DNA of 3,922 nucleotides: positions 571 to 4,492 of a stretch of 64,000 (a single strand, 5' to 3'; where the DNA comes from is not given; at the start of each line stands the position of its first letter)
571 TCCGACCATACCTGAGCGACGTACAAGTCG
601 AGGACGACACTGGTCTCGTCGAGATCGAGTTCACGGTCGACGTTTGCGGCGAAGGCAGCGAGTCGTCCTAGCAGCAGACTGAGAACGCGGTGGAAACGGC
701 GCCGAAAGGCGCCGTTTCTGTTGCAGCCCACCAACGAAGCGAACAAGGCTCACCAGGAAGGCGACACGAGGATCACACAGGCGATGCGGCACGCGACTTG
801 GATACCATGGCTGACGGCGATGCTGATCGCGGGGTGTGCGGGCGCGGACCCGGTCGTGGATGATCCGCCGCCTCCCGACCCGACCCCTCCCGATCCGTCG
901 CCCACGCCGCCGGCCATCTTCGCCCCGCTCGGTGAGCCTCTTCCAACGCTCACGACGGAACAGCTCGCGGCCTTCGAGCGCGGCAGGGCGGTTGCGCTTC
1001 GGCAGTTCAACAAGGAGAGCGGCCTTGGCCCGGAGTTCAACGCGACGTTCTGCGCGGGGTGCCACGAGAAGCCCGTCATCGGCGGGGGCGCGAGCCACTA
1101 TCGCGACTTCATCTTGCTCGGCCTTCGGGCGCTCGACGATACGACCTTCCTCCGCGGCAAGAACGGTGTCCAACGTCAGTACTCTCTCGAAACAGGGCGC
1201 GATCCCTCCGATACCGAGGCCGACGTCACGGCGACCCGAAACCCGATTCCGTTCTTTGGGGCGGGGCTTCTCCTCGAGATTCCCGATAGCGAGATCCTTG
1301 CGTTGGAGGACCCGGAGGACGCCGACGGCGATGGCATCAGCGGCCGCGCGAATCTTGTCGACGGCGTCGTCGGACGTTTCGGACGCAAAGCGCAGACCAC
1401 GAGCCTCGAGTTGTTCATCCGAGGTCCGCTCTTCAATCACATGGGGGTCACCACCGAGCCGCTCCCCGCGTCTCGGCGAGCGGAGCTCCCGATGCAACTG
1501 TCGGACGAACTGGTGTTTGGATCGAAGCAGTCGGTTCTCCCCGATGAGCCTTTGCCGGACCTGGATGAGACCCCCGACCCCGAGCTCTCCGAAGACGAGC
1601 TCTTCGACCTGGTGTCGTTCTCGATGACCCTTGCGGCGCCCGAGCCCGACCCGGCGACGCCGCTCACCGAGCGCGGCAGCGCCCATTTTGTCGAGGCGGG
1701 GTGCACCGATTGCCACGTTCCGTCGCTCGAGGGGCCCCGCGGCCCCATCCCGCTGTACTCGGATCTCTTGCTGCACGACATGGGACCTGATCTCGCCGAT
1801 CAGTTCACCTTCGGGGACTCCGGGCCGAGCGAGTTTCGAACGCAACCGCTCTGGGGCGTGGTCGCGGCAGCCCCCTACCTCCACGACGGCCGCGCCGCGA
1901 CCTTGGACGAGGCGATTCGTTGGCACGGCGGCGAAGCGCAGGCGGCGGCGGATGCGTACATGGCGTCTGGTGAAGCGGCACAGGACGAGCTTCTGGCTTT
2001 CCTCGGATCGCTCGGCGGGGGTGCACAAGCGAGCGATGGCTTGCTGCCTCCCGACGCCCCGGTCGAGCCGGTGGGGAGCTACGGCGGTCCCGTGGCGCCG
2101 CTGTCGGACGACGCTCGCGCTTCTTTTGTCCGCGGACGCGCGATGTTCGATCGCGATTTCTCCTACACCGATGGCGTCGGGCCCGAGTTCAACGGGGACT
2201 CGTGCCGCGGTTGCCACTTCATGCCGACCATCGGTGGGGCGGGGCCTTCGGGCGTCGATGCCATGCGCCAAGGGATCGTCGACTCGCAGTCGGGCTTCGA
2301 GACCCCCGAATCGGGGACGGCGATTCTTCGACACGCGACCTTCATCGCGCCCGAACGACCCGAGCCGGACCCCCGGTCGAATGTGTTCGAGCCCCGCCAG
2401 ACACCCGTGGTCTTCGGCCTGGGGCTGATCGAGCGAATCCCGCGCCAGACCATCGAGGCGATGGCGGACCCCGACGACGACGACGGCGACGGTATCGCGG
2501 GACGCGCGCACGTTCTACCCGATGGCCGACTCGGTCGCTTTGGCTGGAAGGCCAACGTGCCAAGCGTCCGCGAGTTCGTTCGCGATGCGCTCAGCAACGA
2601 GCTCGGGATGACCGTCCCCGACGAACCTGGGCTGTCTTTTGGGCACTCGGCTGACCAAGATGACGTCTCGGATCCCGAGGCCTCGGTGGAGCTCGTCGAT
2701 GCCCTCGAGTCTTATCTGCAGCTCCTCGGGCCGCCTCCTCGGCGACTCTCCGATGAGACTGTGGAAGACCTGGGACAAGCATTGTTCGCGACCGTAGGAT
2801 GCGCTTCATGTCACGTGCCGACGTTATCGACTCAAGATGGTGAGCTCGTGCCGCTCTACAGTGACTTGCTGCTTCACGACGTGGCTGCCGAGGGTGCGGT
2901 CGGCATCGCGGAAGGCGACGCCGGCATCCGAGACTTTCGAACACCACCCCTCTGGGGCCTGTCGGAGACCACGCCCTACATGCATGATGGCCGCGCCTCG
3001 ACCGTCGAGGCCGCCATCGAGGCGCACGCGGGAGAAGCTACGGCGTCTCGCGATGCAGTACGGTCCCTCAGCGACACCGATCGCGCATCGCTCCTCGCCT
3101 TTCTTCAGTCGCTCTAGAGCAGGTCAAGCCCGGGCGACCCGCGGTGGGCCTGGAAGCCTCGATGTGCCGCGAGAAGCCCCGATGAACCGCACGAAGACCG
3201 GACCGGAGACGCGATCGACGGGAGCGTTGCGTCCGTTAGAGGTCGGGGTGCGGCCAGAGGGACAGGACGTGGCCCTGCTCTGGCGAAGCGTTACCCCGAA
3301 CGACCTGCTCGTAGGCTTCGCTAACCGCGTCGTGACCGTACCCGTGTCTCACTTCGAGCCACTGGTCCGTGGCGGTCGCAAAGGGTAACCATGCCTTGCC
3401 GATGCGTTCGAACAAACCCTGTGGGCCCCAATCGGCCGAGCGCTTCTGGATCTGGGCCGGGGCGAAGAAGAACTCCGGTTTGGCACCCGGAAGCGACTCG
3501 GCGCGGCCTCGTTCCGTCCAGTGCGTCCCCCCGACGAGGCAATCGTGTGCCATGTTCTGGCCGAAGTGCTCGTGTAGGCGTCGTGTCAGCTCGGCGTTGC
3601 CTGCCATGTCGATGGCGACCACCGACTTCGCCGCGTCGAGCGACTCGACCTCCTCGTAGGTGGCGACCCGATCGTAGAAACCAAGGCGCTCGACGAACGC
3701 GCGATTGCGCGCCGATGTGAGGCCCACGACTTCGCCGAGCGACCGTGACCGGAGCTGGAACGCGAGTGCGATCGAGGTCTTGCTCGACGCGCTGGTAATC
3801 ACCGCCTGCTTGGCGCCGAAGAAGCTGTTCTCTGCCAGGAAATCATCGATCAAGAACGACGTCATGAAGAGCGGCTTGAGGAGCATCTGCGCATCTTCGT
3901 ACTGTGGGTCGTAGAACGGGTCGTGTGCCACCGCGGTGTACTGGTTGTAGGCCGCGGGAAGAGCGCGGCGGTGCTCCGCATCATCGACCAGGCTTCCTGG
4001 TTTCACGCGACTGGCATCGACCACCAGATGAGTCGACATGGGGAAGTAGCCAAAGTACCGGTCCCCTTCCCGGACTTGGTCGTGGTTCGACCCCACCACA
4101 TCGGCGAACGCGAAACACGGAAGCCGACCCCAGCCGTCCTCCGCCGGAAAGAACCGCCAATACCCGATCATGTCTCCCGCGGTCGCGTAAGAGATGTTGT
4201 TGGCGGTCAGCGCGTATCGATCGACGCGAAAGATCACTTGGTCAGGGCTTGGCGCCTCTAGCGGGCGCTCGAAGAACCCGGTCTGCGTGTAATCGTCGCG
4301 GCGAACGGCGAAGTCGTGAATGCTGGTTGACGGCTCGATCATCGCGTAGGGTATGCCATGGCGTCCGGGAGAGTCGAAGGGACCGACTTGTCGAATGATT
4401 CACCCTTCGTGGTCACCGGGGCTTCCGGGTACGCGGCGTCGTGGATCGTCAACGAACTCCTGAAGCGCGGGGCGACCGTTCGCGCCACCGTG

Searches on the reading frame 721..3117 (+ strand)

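Call 59: search_protein_families(library=pfam, proteins=[window:721-3117:+], max_evalue=0.001)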
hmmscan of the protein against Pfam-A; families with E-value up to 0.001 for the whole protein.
window:721-3117:+ (798 aa): 5 families
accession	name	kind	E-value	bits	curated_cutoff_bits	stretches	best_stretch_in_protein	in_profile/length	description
PF06537.16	DHOR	-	3.1e-78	263.9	22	2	171-431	213-499/499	Di-haem oxidoreductase, putative peroxidase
PF00034.26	Cytochrom_C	-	6.6e-12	47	21.3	1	684-798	3-89/90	Cytochrome c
PF21419.2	RoxA-like_Cyt-c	-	3.8e-07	30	26.7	0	374-397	4-27/39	RoxA-like, cytochrome c-like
PF03150.19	CCP_MauG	-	2.3e-05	25.5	25.6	0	691-767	21-79/149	Di-haem cytochrome c peroxidase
PF13442.11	Cytochrome_CBB3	-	6.6e-05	23.6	27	0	108-121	11-24/68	Cytochrome C oxidase, cbb3-type, subunit III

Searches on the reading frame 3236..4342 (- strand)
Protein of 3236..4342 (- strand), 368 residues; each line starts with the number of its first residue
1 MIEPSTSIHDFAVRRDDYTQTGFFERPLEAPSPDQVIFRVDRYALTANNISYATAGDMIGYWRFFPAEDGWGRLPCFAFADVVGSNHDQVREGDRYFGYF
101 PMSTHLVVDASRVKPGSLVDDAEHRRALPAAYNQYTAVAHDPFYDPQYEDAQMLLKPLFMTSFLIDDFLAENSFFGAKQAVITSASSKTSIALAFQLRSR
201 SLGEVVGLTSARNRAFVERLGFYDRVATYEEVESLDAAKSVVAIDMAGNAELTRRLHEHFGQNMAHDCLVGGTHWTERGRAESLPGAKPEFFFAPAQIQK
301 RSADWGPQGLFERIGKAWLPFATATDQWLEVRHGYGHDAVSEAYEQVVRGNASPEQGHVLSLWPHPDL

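Call 59: search_protein_families(library=pfam, proteins=[window:3236-4342:-], max_evalue=0.001)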
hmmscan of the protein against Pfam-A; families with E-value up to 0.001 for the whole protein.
window:3236-4342:- (368 aa): 1 family
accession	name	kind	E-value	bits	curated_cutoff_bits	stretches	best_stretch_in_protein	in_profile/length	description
PF11017.14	DUF2855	-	7.7e-106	355.1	30.9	1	43-352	1-334/335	Protein of unknown function (DUF2855)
